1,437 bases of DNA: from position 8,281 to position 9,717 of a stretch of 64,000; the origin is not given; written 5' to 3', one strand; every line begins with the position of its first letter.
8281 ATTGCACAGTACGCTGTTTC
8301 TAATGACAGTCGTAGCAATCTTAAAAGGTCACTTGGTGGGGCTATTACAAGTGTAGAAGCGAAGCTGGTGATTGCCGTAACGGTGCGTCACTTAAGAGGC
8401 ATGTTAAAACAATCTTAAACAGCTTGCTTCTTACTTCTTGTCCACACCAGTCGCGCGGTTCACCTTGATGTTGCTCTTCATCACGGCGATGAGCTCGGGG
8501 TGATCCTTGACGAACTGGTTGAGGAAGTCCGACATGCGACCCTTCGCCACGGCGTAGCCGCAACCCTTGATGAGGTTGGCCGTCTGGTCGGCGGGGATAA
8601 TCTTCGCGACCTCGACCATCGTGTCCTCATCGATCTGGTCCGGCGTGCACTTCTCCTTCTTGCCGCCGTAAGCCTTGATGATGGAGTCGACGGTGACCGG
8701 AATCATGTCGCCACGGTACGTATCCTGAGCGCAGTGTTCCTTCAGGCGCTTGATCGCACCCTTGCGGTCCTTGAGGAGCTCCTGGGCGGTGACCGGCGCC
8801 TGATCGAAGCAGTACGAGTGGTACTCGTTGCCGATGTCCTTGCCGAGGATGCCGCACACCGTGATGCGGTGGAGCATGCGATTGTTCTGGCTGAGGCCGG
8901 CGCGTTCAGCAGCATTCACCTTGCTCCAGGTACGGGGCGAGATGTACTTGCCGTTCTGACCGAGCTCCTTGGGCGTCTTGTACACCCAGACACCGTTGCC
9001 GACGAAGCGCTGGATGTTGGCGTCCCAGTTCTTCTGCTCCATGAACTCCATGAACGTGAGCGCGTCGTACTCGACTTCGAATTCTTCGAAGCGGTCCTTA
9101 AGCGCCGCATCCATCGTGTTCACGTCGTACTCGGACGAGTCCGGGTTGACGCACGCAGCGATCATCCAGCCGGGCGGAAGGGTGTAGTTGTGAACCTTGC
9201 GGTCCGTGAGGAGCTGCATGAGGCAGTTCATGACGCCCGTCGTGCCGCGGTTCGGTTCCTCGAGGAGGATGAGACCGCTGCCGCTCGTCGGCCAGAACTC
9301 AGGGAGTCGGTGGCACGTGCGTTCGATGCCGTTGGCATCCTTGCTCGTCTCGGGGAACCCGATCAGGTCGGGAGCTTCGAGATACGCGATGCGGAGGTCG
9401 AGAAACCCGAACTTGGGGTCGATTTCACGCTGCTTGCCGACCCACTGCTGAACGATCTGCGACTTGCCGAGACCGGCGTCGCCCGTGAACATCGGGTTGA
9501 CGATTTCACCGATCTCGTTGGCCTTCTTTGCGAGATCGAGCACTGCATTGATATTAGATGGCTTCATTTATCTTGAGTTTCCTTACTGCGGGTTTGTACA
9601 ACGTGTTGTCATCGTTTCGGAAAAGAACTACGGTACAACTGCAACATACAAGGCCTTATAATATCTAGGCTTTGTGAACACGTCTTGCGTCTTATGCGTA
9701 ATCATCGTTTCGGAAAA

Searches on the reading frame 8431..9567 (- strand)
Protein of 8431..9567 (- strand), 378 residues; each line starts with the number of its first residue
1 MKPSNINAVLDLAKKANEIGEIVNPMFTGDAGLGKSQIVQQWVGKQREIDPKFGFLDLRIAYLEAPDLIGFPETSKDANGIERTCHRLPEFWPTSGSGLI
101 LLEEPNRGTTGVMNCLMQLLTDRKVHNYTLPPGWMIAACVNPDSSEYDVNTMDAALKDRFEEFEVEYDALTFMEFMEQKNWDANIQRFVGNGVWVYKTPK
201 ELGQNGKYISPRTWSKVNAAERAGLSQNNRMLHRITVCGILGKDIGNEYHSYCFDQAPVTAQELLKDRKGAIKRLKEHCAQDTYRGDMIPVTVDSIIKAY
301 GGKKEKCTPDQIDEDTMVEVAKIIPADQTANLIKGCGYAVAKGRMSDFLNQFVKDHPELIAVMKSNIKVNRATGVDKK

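Call 13: search_protein_families(library=phrogs, proteins=[window:8431-9567:-], max_evalue=0.001)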
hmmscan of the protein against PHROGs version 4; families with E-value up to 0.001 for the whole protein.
window:8431-9567:- (378 aa): 3 families
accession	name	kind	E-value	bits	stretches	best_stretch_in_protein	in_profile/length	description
phrog_1297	-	other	1.2e-44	153.7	1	5-274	10-281/356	ATPase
phrog_16335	-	other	8.8e-06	26.1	1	16-176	22-179/267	ATPase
phrog_249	-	moron, auxiliary metabolic gene and host takeover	4.9e-05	23.8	1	19-181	124-291/380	porphyrin biosynthesis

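Call 14: search_dna_similar(query=window:8431-9567:-, collection=phages, mode=protein, max_rows=15)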
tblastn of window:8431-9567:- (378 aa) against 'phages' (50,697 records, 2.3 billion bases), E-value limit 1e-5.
Records with a match: 336; places in all: 336; records where one place covers at least 80% of the query: 2.
Best place of each record, by identity: <60% 336.
By first word of the organism name: Escherichia 113; Pseudomonas 61; Klebsiella 31; Salmonella 27; Cronobacter 17; Campylobacter 16; Pectobacterium 12; Enterobacter 9; Erwinia 8; Bacillus 8; and 13 more.
By host as written in the record: Escherichia coli 36; Pseudomonas aeruginosa 27; - 20; Campylobacter jejuni 15; Cronobacter sakazakii 13; Klebsiella pneumoniae 12; Escherichia coli K-12 MG1655 12; Escherichia coli K-12 12; and 98 more.
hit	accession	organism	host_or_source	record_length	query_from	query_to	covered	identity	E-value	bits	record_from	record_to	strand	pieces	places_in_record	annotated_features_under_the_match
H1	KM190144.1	Escherichia phage Av-05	Escherichia coli O157:H7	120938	5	283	74%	28.2%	4e-19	95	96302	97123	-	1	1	putative MoxR ATPase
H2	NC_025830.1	Escherichia phage Av-05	Escherichia coli O157:H7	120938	5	283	74%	28.2%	4e-19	95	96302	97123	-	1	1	ATPase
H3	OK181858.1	Escherichia phage 19-1-2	Escherichia sp.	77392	5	283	74%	27.8%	3e-18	92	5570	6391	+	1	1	hypothetical protein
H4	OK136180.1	Escherichia phage 18-1-2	marmot respiratory tract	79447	5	283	74%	27.8%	3e-18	92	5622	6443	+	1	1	hypothetical protein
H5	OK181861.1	Escherichia phage 24-2-1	Escherichia sp.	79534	5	283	74%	27.8%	3e-18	92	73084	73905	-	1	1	hypothetical protein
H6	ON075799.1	Escherichia phage vB_EcoM_TH18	Escherichia sp.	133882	5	283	74%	27.8%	3e-18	92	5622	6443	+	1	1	hypothetical protein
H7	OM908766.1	Salmonella phage S5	Salmonella sp.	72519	1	270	71%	27.8%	3e-10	68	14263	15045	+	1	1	none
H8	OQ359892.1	Salmonella phage vB_SenP_UTK0002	Salmonella enterica subsp. enterica ...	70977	1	272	72%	27.4%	4e-10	67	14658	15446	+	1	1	hypothetical protein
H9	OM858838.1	Shigella phage B2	Shigella flexneri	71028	1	272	72%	27.4%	4e-10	67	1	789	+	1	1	MoxR-like ATPase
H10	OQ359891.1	Salmonella phage vB_SenP_UTK0001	Salmonella enterica subsp. enterica ...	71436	1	272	72%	27.4%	4e-10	67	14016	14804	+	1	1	hypothetical protein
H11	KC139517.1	Salmonella phage FSL SP-058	Salmonella enterica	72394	1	272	72%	27.4%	6e-10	67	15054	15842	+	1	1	hypothetical protein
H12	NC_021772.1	Salmonella phage FSL SP-058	Salmonella enterica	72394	1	272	72%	27.4%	6e-10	67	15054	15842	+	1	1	ATPase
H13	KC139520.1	Salmonella phage FSL SP-076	Salmonella enterica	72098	1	272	72%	27.4%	8e-10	67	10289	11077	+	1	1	hypothetical protein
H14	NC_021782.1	Salmonella phage FSL SP-076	Salmonella enterica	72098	1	272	72%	27.4%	8e-10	67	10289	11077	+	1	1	ATPase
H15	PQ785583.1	Salmonella phage As2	Salmonella enterica subsp. enterica ...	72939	1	272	72%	27.4%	1e-9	66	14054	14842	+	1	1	hypothetical protein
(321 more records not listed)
